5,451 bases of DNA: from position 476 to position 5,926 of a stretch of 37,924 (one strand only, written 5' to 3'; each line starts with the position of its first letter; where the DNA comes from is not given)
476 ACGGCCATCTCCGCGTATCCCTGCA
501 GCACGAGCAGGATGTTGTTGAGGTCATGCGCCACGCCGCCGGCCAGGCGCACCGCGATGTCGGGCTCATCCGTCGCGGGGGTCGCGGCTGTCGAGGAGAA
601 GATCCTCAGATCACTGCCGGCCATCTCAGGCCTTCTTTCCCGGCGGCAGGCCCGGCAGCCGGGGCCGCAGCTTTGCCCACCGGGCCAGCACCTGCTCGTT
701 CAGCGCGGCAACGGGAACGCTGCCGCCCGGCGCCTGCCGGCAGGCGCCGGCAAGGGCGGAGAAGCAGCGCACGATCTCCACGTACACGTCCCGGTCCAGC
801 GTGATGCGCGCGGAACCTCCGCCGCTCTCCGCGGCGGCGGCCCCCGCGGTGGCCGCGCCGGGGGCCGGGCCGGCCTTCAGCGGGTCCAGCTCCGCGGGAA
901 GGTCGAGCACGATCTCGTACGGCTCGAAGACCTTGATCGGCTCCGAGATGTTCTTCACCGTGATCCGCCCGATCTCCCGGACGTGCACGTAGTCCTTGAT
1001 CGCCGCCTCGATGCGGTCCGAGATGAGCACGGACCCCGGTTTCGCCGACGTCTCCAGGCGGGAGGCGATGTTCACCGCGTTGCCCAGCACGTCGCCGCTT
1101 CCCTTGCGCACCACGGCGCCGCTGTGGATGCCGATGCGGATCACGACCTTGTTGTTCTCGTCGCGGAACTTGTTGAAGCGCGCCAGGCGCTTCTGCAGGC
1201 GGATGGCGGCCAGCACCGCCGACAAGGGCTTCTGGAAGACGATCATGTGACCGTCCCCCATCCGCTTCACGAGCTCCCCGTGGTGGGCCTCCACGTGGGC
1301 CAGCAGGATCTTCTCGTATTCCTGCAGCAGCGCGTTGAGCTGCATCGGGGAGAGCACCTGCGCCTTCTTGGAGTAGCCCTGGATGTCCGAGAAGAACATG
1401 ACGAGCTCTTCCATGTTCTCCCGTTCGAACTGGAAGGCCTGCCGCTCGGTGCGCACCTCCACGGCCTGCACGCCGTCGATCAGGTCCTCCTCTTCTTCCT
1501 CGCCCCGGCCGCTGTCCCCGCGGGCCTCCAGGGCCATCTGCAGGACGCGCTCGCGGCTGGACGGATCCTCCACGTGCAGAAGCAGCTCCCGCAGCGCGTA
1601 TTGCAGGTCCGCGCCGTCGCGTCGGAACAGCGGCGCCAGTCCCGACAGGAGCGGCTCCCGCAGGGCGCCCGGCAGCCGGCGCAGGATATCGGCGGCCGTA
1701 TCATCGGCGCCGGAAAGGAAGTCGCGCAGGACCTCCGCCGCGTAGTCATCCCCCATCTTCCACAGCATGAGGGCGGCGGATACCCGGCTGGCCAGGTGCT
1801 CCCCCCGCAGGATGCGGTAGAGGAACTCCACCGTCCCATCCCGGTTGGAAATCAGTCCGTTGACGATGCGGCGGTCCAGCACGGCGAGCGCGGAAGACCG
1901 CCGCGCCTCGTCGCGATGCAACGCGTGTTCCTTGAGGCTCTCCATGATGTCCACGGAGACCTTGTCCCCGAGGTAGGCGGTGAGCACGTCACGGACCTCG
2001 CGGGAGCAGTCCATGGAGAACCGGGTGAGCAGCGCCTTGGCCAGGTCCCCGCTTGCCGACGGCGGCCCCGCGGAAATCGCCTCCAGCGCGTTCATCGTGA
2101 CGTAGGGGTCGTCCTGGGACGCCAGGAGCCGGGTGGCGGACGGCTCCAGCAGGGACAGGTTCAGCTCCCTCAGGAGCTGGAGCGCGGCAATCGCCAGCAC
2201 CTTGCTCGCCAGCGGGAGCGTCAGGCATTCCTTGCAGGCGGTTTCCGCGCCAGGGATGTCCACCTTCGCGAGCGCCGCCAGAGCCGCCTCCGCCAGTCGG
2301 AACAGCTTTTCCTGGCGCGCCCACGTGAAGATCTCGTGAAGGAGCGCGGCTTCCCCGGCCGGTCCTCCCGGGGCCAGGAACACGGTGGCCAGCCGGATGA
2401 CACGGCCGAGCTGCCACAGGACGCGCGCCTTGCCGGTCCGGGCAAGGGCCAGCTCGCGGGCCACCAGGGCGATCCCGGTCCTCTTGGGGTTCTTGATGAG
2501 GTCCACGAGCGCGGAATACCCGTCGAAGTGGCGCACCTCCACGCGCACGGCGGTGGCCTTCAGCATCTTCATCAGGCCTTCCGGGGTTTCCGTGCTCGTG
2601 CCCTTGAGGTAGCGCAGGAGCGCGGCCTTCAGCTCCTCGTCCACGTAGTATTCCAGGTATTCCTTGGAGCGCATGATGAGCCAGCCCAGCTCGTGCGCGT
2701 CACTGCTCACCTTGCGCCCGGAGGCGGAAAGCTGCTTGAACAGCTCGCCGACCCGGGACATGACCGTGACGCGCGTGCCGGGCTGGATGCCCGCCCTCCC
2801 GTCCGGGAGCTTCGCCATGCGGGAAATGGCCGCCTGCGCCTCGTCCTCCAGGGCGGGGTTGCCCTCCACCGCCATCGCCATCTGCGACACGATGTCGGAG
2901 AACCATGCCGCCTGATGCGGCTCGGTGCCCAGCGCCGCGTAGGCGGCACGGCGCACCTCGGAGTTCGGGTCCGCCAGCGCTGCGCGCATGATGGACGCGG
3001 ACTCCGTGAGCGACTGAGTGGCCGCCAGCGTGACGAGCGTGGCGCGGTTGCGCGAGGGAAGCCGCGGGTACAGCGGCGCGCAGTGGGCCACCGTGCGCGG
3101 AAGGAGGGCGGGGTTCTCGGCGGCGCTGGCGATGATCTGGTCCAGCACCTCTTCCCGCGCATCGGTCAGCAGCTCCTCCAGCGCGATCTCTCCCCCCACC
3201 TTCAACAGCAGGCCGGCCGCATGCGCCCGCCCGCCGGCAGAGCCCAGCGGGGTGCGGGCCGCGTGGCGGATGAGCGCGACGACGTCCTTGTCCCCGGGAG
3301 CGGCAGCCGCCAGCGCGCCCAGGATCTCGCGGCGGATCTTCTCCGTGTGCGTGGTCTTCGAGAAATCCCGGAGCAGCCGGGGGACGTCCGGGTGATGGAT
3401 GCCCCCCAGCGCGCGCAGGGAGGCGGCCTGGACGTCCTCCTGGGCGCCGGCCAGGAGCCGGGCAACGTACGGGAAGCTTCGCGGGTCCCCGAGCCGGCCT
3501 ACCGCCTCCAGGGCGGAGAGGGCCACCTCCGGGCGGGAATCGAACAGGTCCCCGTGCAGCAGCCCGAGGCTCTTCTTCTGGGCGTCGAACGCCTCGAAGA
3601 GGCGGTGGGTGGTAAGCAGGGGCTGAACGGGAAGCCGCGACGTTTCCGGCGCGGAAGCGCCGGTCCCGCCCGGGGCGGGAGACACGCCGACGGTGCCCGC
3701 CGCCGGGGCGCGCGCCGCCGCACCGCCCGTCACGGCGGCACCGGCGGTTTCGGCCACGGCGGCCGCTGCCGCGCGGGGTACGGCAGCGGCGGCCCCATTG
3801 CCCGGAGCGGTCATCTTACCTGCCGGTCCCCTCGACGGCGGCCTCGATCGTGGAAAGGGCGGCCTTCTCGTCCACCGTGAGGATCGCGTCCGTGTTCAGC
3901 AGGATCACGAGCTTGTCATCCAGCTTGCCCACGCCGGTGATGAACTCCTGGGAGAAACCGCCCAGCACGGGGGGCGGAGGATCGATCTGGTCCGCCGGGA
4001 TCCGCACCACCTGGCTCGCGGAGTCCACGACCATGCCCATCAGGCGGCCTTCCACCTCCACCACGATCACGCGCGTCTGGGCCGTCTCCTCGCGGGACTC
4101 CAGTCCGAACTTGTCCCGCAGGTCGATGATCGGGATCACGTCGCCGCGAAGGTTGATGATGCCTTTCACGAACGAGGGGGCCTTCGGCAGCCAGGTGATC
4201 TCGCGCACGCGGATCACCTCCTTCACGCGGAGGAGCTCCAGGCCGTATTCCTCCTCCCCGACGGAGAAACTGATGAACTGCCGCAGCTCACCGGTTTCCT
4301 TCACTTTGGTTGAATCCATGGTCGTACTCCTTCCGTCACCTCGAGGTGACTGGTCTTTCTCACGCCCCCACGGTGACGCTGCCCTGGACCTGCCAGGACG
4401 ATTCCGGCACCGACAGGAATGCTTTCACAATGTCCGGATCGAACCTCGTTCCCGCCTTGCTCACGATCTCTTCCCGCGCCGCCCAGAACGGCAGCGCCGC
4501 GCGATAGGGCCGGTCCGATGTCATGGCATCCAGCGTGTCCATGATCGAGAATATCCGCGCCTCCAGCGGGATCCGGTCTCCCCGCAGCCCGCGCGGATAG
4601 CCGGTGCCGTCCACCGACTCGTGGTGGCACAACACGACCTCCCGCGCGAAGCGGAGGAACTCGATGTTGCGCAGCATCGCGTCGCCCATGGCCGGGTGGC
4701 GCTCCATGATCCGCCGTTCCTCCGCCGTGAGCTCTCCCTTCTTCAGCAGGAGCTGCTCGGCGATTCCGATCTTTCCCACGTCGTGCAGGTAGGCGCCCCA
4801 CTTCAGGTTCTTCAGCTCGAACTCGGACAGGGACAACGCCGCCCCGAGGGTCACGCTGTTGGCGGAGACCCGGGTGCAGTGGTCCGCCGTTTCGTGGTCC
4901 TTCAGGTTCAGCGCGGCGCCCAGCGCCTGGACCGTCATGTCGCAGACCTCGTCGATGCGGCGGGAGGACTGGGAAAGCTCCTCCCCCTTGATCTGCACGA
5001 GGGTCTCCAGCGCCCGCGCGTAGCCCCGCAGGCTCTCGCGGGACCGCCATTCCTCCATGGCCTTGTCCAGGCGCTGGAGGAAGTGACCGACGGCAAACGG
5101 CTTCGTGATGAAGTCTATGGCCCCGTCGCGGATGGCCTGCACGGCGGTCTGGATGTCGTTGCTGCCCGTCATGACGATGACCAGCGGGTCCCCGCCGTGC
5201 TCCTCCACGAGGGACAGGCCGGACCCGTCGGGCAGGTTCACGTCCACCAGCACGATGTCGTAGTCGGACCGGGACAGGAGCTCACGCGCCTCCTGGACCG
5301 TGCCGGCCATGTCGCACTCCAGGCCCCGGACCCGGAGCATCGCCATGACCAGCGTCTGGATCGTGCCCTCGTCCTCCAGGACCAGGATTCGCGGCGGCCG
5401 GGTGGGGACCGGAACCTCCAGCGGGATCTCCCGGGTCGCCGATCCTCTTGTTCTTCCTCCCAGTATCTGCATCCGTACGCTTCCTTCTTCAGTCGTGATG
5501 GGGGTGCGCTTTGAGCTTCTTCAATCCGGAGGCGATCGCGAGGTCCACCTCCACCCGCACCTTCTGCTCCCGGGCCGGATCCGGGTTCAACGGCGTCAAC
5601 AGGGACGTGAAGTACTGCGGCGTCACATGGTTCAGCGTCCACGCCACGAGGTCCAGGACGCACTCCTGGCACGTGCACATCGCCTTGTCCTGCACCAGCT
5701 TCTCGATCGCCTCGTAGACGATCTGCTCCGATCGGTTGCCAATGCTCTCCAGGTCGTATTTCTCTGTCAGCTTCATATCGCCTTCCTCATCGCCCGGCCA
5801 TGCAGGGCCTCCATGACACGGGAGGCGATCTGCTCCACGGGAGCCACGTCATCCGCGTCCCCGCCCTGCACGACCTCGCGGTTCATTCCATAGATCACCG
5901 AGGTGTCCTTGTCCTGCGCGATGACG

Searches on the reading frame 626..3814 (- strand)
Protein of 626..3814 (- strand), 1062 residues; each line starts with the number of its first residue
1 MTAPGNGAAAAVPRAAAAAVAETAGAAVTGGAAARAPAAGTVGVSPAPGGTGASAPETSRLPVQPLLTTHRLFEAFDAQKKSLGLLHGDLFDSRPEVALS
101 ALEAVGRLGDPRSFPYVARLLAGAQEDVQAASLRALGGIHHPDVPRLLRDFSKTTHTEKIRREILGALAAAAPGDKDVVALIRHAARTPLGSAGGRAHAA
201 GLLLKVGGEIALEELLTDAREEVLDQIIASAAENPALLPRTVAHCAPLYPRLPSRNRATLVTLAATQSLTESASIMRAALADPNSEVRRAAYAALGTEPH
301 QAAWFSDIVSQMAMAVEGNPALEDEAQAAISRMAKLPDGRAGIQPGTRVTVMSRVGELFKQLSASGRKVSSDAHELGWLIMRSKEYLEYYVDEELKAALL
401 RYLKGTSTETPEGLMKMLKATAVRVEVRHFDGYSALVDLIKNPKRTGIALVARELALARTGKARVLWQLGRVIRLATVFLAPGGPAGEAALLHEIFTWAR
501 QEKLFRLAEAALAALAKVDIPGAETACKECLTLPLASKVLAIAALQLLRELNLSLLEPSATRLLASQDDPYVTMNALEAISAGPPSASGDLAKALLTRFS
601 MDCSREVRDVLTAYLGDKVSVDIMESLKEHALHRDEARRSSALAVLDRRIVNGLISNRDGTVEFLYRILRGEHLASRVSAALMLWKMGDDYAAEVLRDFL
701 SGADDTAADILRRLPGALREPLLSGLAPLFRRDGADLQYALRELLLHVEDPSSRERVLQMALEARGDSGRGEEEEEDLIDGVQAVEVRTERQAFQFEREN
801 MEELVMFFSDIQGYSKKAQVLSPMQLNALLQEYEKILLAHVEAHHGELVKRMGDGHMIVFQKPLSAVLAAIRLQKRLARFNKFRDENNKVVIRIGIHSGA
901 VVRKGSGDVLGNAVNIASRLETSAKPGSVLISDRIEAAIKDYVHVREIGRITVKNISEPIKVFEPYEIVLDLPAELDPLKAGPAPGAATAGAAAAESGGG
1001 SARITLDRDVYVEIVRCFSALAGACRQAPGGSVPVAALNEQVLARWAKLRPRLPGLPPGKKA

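Call 8: search_protein_families(library=pfam, proteins=[window:626-3814:-], max_evalue=0.01)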
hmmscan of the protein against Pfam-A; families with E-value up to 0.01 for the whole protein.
window:626-3814:- (1062 aa): 3 families
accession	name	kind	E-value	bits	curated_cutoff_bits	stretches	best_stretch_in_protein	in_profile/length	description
PF00211.25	Guanylate_cyc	-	4.9e-19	69.1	21.9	1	798-955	3-172/183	Adenylate and Guanylate cyclase catalytic domain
PF13646.12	HEAT_2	-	2.9e-13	50.4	27.7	1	92-169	11-88/88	HEAT repeats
PF02985.28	HEAT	-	5e-05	23.6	23.5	0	278-296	7-25/31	HEAT repeat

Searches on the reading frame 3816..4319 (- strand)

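Call 8: search_protein_families(library=pfam, proteins=[window:3816-4319:-], max_evalue=0.01)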
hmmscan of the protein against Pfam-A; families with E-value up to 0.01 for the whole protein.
window:3816-4319:- (167 aa): 1 family
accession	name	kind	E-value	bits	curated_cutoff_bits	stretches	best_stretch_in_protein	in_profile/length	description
PF01584.24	CheW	-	1.8e-41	141.4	23.5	1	14-149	1-136/138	CheW-like domain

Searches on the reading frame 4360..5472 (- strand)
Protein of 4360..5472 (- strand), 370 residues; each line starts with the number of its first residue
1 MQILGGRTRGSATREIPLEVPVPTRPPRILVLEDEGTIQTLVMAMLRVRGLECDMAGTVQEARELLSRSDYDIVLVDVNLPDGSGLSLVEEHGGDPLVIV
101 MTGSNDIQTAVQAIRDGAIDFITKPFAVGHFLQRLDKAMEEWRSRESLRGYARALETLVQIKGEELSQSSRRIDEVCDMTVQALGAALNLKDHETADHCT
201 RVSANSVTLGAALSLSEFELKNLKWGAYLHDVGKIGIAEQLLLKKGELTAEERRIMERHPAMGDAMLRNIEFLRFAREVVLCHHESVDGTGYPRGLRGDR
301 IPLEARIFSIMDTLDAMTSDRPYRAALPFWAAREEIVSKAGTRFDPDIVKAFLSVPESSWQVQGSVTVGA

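Call 8: search_protein_families(library=pfam, proteins=[window:4360-5472:-], max_evalue=0.01)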
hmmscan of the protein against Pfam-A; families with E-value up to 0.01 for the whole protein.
window:4360-5472:- (370 aa): 4 families
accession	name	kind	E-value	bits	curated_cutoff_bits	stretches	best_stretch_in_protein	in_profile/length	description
PF13487.12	HD_5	-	3.4e-34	118.5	27.2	1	187-348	6-170/170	HD domain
PF00072.30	Response_reg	-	1.5e-19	70.6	30.2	1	29-135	1-110/111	Response regulator receiver domain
PF01966.28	HD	-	7.9e-17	62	22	1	196-317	2-116/116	HD domain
PF20161.5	VpsR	-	8.7e-05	22.7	23.7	1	37-133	18-118/121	VpsR domain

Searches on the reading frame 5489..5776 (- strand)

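Call 8: search_protein_families(library=pfam, proteins=[window:5489-5776:-], max_evalue=0.01)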
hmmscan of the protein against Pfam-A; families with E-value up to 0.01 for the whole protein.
window:5489-5776:- (95 aa): 1 family
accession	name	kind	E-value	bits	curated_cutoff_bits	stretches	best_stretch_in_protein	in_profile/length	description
PF10719.14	ComFB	-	1.2e-13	51.4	25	1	14-92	2-83/83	Late competence development protein ComFB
